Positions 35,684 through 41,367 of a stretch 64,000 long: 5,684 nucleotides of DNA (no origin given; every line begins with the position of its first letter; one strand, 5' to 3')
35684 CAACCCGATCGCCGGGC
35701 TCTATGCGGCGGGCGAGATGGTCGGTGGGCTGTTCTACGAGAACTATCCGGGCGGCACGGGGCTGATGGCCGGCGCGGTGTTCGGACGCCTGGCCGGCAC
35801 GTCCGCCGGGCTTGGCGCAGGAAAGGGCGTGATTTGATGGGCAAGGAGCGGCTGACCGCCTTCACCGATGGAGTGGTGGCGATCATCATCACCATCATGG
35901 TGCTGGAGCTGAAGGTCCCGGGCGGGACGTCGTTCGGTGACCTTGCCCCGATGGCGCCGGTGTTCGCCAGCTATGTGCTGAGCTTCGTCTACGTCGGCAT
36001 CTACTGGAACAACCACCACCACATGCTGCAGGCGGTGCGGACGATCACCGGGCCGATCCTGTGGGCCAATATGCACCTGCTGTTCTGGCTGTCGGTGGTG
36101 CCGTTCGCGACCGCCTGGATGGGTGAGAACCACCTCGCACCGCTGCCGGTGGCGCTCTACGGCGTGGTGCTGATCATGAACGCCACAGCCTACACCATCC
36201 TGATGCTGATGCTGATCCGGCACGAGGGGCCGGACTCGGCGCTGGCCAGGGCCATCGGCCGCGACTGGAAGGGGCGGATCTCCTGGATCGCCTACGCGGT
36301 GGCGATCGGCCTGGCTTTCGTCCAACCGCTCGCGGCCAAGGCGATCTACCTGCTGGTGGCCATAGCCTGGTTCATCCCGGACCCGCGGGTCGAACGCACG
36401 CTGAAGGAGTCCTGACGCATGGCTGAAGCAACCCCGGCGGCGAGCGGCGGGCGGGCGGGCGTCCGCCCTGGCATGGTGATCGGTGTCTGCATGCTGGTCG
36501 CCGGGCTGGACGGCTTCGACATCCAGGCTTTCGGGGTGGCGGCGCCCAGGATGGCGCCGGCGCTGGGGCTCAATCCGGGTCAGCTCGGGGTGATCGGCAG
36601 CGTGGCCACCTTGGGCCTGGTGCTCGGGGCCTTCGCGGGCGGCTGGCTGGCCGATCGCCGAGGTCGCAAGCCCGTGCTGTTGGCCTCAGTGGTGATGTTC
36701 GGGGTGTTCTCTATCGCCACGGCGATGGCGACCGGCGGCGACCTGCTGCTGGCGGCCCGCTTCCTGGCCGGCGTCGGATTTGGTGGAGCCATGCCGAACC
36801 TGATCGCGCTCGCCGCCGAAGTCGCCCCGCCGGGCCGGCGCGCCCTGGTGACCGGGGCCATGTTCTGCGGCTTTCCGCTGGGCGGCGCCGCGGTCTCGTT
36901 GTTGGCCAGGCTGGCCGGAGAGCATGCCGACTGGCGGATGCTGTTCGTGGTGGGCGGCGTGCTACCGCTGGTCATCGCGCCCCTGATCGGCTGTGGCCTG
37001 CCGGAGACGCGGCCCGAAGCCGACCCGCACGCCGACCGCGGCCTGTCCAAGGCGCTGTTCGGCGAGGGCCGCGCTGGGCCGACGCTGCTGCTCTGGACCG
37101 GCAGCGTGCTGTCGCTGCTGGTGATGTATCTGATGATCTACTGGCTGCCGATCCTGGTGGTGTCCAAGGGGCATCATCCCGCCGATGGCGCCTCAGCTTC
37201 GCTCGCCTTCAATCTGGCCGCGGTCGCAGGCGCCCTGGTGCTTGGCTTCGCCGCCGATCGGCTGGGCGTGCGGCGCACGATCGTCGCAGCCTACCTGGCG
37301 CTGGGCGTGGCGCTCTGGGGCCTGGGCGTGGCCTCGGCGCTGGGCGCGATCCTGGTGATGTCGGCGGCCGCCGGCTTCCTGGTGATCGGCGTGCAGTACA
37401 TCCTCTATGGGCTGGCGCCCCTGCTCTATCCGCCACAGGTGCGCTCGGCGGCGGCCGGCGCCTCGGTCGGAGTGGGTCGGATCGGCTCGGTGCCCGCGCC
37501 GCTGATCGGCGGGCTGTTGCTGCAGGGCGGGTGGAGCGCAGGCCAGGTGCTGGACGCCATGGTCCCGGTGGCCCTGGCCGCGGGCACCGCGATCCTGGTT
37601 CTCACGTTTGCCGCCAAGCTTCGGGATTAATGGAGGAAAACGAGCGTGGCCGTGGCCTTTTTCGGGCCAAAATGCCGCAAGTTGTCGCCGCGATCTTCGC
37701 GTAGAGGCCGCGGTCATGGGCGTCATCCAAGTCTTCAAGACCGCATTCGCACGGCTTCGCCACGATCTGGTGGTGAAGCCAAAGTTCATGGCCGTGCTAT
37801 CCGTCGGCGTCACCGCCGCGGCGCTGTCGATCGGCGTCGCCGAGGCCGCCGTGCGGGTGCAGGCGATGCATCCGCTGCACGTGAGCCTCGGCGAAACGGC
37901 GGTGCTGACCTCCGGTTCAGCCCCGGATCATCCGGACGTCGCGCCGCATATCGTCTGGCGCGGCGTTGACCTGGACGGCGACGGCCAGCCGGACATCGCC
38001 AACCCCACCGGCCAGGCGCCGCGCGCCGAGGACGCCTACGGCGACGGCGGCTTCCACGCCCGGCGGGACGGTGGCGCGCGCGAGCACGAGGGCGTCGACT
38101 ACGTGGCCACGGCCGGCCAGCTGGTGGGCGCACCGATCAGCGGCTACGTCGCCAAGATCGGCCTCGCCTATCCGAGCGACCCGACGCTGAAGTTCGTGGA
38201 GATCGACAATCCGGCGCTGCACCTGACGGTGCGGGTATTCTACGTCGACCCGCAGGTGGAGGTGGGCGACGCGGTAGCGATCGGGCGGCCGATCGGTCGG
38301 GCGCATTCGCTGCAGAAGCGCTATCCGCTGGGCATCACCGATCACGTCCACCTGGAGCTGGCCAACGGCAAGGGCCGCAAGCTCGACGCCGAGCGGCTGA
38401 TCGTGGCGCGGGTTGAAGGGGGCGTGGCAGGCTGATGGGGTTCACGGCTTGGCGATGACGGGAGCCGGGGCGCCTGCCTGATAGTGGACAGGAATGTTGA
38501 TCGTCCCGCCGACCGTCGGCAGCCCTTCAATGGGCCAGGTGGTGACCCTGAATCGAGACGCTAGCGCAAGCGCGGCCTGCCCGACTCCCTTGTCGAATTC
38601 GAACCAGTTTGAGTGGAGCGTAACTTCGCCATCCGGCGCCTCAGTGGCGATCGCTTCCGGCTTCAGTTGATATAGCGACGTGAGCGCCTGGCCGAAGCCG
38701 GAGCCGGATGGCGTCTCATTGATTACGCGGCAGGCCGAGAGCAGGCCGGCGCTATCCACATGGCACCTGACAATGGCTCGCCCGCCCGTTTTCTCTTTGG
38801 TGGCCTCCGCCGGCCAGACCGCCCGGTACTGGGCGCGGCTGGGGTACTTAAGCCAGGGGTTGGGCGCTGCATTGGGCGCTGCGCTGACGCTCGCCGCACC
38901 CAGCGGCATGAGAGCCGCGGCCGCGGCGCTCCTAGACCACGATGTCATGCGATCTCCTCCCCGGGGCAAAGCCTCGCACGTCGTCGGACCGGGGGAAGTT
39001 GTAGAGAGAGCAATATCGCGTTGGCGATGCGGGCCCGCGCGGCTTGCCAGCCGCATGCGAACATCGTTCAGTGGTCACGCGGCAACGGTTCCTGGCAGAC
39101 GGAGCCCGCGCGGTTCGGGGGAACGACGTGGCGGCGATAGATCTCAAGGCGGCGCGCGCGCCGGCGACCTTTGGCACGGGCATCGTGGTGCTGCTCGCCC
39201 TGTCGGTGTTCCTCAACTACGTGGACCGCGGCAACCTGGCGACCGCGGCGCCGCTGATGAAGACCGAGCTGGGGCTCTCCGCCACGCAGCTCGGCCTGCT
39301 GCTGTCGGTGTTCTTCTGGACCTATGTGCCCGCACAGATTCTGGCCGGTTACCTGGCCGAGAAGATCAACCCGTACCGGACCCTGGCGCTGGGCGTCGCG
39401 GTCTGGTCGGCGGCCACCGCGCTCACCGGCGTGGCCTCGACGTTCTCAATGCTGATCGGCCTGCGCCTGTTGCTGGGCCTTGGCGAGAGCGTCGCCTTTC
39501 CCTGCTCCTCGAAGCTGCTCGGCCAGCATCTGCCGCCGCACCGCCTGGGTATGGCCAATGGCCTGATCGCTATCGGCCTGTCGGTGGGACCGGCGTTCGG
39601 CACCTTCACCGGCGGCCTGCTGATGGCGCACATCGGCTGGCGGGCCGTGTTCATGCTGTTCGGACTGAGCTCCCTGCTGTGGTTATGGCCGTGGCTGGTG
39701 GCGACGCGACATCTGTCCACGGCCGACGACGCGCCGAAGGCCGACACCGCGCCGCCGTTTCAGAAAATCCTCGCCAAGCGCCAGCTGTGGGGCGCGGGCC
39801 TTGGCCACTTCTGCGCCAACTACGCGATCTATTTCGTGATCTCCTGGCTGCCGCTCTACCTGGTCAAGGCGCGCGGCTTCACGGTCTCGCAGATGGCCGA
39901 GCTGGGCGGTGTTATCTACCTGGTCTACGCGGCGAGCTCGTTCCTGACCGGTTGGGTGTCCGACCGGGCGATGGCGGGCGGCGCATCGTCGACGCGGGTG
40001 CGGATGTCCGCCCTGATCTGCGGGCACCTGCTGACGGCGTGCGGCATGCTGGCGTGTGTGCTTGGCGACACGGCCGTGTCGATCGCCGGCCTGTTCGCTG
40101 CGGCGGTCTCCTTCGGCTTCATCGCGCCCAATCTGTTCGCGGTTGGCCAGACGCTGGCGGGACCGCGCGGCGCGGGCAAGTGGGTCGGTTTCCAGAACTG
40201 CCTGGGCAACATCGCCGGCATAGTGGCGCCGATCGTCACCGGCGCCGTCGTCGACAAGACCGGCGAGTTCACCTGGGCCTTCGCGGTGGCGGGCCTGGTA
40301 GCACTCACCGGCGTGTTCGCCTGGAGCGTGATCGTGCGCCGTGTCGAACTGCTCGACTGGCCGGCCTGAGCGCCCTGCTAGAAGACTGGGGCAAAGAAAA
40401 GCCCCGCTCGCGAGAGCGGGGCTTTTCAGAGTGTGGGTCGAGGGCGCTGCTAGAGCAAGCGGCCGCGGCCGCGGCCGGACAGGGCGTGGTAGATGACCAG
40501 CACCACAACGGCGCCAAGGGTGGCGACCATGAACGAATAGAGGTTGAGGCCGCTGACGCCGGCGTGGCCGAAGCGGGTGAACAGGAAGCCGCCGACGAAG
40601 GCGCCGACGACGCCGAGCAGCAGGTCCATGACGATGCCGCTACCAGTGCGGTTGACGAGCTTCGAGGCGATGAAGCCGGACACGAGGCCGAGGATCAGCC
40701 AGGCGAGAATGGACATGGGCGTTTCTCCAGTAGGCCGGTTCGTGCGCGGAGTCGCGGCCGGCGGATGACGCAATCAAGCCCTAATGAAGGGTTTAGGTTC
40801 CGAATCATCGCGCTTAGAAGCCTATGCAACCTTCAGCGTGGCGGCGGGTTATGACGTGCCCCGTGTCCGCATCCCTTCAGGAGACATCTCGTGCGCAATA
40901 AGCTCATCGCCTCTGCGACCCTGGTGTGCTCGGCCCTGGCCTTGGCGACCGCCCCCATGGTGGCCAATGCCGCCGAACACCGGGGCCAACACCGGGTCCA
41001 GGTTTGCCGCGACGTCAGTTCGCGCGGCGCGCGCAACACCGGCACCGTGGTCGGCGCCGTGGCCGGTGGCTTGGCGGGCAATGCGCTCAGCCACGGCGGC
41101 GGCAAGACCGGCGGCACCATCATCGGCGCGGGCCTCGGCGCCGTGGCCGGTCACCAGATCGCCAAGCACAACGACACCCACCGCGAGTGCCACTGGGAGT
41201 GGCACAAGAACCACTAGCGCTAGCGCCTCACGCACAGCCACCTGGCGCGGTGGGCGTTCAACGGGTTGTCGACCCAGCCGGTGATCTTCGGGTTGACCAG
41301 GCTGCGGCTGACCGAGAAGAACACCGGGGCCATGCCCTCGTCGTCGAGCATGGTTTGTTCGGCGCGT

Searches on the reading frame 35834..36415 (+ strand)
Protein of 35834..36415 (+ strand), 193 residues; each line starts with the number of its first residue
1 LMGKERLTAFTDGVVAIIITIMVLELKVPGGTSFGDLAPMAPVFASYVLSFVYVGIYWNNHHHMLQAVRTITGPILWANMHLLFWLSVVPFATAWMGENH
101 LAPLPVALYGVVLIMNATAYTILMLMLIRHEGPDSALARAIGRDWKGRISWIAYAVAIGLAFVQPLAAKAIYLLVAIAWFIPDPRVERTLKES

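Call 41: search_protein_families(library=pfam, proteins=[window:35834-36415:+], max_evalue=0.01)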
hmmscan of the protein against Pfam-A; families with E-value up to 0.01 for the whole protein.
window:35834-36415:+ (193 aa): 1 family
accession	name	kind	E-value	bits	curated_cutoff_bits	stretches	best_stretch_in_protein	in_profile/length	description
PF06736.16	TMEM175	-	4.3e-30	104.5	25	1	6-90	1-88/88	Endosomal/lysosomal potassium channel TMEM175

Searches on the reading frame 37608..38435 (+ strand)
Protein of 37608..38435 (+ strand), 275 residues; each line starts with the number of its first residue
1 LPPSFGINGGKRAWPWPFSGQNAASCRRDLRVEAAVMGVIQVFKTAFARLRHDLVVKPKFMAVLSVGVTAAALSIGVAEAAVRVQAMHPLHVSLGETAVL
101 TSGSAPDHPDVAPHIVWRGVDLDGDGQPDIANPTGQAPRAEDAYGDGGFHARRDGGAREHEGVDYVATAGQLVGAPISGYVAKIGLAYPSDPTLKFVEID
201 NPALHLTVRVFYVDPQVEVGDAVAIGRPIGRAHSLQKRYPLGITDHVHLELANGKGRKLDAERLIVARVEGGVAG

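Call 41: search_protein_families(library=pfam, proteins=[window:37608-38435:+], max_evalue=0.01)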
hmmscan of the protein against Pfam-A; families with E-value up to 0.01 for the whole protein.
window:37608-38435:+ (275 aa): 1 family
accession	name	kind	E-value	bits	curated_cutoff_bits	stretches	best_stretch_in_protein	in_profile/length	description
PF01551.29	Peptidase_M23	-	6.4e-07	29.9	28.7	1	159-257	2-92/96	Peptidase family M23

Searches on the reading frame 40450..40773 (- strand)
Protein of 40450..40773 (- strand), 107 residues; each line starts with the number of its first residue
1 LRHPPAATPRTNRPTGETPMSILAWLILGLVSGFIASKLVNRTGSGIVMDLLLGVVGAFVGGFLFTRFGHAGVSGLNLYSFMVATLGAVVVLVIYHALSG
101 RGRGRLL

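Call 41: search_protein_families(library=pfam, proteins=[window:40450-40773:-], max_evalue=0.01)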
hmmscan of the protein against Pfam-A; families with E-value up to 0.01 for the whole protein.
window:40450-40773:- (107 aa): 2 families
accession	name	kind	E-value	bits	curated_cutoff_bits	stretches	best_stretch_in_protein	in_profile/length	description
PF04226.18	Transgly_assoc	-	1.2e-13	51.4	25.3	1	52-99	2-48/49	Transglycosylase associated protein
PF17647.6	DUF5518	-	0.0021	18.6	27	1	17-98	22-104/116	Family of unknown function (DUF5518)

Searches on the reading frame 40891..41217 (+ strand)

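Call 41: search_protein_families(library=pfam, proteins=[window:40891-41217:+], max_evalue=0.01)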
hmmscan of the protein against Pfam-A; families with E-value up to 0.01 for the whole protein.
window:40891-41217:+ (108 aa): 3 families
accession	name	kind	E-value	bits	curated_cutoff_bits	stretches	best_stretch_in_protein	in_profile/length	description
PF05433.20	Rick_17kDa_Anti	-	1.7e-09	37.8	24.2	1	51-90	2-42/43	Glycine zipper 2TM domain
PF13488.11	Gly-zipper_Omp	-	1.2e-06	28.7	25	1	51-96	2-44/46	Glycine zipper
PF13441.11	Gly-zipper_YMGG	-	0.0057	16.8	28.9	0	50-90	5-42/45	YMGG-like Gly-zipper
